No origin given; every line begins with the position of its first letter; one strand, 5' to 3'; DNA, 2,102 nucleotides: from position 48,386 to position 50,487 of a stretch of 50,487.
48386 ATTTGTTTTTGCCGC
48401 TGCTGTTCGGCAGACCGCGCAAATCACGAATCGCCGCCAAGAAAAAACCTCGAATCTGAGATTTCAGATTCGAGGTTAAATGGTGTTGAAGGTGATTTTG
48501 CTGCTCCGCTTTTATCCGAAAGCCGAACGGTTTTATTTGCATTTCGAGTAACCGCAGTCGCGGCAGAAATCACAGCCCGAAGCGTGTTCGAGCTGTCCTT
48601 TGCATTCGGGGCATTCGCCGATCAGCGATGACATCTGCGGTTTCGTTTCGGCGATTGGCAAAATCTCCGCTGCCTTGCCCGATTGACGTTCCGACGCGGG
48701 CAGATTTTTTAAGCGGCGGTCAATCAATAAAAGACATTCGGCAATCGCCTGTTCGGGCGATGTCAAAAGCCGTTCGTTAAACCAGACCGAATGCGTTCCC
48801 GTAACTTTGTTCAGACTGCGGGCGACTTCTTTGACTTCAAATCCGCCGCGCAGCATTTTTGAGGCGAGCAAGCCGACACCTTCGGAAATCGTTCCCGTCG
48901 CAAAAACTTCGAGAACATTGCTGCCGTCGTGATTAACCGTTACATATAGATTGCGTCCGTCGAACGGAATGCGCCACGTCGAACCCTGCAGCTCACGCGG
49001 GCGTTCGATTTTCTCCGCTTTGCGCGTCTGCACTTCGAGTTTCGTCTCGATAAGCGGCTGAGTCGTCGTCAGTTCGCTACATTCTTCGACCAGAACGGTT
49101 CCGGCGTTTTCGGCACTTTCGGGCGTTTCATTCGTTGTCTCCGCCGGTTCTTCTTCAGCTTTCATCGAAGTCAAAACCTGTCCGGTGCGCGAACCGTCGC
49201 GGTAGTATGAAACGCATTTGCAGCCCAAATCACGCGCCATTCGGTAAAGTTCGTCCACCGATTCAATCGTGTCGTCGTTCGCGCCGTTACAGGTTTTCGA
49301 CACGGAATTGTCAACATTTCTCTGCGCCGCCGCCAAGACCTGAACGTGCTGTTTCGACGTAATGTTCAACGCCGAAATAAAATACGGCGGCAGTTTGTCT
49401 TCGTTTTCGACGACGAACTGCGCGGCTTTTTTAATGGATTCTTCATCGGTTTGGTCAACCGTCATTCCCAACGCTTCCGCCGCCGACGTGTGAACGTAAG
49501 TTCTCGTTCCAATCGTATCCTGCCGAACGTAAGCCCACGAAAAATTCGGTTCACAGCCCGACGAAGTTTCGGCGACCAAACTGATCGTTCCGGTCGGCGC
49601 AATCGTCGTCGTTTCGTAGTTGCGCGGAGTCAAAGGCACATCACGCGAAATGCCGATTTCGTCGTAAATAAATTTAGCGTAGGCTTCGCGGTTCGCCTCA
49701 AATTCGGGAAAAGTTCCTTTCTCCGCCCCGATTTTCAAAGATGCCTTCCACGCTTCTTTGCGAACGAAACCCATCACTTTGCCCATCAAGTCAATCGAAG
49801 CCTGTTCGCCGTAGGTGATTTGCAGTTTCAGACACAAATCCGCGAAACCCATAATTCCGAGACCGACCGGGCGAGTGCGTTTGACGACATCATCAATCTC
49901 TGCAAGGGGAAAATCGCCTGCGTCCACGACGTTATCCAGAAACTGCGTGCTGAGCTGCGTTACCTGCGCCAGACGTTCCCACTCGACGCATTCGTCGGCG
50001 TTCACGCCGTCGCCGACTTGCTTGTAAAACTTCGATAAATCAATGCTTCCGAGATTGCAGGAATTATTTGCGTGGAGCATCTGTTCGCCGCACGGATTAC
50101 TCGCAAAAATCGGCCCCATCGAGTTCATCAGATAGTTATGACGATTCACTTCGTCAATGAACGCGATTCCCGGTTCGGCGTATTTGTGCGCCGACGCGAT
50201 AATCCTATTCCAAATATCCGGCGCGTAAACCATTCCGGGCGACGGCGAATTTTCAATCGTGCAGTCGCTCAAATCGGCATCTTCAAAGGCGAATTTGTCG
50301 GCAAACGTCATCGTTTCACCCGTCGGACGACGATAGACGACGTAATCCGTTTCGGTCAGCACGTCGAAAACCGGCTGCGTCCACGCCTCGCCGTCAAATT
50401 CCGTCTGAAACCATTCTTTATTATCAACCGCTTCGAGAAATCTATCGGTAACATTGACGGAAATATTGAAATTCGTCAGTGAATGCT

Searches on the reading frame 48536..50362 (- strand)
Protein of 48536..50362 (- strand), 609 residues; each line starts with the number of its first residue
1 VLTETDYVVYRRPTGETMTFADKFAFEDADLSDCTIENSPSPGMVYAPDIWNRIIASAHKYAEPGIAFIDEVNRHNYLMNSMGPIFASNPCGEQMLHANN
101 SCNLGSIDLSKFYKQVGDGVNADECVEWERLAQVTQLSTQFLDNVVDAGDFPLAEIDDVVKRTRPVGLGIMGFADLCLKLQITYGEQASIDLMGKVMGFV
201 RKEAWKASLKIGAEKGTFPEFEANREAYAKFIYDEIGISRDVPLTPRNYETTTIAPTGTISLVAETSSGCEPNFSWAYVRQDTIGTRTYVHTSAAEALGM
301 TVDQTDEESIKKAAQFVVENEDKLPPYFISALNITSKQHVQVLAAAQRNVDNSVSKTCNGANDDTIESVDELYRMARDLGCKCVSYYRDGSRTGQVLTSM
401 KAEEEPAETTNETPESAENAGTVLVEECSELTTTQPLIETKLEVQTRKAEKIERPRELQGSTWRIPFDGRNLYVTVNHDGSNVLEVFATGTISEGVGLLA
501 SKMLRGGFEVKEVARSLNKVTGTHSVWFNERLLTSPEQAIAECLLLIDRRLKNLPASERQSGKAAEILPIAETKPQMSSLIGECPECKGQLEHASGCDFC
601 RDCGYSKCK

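Call 30: search_protein_families(library=pfam, proteins=[window:48536-50362:-], max_evalue=0.00001)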
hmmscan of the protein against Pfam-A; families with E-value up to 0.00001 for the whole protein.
window:48536-50362:- (609 aa): 2 families
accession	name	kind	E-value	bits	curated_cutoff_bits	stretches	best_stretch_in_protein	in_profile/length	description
PF02867.20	Ribonuc_red_lgC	-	4.8e-72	243.7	23.9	1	44-387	166-523/523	Ribonucleotide reductase, barrel domain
PF12637.14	TSCPD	-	4.6e-09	36.9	22.8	1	466-544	8-84/88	TSCPD domain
